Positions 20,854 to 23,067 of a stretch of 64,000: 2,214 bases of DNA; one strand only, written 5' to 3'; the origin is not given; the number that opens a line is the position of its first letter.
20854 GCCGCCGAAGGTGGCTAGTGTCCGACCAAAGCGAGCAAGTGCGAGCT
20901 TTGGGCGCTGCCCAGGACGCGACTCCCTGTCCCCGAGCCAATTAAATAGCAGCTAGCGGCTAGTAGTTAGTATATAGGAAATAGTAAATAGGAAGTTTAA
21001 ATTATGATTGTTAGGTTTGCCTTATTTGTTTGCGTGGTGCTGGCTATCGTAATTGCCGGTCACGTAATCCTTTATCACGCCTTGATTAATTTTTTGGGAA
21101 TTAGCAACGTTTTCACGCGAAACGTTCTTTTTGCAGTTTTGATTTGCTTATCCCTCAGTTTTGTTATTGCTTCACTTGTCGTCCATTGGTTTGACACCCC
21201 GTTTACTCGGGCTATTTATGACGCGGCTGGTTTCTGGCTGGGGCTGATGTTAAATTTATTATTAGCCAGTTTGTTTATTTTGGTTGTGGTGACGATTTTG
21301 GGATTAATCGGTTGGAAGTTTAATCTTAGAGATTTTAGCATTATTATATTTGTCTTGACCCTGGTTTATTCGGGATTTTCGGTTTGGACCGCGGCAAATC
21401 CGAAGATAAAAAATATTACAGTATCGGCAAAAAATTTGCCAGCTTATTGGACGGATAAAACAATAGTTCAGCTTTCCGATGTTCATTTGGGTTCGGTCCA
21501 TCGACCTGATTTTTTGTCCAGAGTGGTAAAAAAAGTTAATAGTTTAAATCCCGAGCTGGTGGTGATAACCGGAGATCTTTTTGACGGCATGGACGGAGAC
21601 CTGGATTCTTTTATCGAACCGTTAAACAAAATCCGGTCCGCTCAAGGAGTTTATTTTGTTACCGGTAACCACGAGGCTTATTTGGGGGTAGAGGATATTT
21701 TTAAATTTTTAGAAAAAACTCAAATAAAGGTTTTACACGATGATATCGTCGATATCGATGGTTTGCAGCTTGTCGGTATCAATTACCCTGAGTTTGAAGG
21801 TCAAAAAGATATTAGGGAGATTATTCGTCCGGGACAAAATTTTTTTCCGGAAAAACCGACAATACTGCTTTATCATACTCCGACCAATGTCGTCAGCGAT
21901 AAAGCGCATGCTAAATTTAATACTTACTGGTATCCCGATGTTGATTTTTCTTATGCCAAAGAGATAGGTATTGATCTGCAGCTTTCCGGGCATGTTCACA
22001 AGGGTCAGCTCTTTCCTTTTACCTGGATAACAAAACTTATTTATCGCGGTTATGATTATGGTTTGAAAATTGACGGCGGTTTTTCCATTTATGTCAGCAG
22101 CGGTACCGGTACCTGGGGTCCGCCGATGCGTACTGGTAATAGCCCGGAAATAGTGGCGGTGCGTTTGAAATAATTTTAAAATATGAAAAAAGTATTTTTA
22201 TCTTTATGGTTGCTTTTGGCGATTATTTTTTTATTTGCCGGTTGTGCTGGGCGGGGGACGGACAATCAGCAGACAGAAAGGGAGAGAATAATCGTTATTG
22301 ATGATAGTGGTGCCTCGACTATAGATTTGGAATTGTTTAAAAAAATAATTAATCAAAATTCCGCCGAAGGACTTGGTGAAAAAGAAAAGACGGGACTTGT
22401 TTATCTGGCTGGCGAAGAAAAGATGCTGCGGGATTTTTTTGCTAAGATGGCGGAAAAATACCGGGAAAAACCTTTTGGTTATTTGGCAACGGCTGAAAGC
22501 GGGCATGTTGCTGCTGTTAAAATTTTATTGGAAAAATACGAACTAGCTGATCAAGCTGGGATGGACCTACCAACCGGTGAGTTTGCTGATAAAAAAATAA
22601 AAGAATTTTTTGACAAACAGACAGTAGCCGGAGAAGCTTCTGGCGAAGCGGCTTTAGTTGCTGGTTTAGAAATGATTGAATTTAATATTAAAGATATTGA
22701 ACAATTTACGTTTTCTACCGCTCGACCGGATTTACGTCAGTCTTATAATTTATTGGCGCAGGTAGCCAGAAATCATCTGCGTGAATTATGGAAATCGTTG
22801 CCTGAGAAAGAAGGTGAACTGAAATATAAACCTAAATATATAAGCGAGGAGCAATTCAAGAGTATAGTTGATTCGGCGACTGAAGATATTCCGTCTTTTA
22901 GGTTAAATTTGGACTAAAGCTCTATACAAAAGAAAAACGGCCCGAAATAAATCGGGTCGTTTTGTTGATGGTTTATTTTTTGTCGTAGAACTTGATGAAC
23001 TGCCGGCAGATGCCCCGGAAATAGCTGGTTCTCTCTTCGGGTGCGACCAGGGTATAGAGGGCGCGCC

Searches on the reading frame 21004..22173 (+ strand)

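Call 25: search_protein_families(library=pfam, proteins=[window:21004-22173:+], max_evalue=0.001)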
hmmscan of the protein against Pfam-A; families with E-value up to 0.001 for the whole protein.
window:21004-22173:+ (389 aa): 2 families
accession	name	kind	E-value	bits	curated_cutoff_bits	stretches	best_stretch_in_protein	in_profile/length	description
PF00149.33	Metallophos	-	1e-16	62.4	21.5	1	153-333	2-190/191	Calcineurin-like phosphoesterase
PF12850.12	Metallophos_2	-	0.00031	21.2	27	1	154-247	3-90/154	Calcineurin-like phosphoesterase superfamily domain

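Call 73: search_protein_families(library=padloc, proteins=[window:21004-22173:+], max_evalue=0.01)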
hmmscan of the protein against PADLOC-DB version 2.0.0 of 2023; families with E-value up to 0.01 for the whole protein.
window:21004-22173:+ (389 aa): 1 family
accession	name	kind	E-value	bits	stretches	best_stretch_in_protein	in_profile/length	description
PDLC04908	PDC-S10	-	1.2e-09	35.8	1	177-334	24-184/223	-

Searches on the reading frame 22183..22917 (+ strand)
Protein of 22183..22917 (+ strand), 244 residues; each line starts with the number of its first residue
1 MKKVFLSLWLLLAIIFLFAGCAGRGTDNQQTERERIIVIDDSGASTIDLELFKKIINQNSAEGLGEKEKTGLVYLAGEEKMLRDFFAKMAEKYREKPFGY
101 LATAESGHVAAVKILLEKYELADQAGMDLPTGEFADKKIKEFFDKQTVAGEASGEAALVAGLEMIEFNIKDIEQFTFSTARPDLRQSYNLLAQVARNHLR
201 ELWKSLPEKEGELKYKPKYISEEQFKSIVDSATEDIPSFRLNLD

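Call 25: search_protein_families(library=pfam, proteins=[window:22183-22917:+], max_evalue=0.001)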
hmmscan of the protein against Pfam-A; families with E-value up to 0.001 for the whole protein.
window:22183-22917:+ (244 aa): 1 family
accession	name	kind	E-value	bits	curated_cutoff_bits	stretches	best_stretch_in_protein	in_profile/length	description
PF09968.15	DUF2202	-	2.3e-25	89.7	22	1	68-231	1-161/162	Uncharacterized protein domain (DUF2202)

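Call 73: search_protein_families(library=padloc, proteins=[window:22183-22917:+], max_evalue=0.01)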
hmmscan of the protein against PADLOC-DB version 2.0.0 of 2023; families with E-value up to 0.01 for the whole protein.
window:22183-22917:+ (244 aa): 0 families
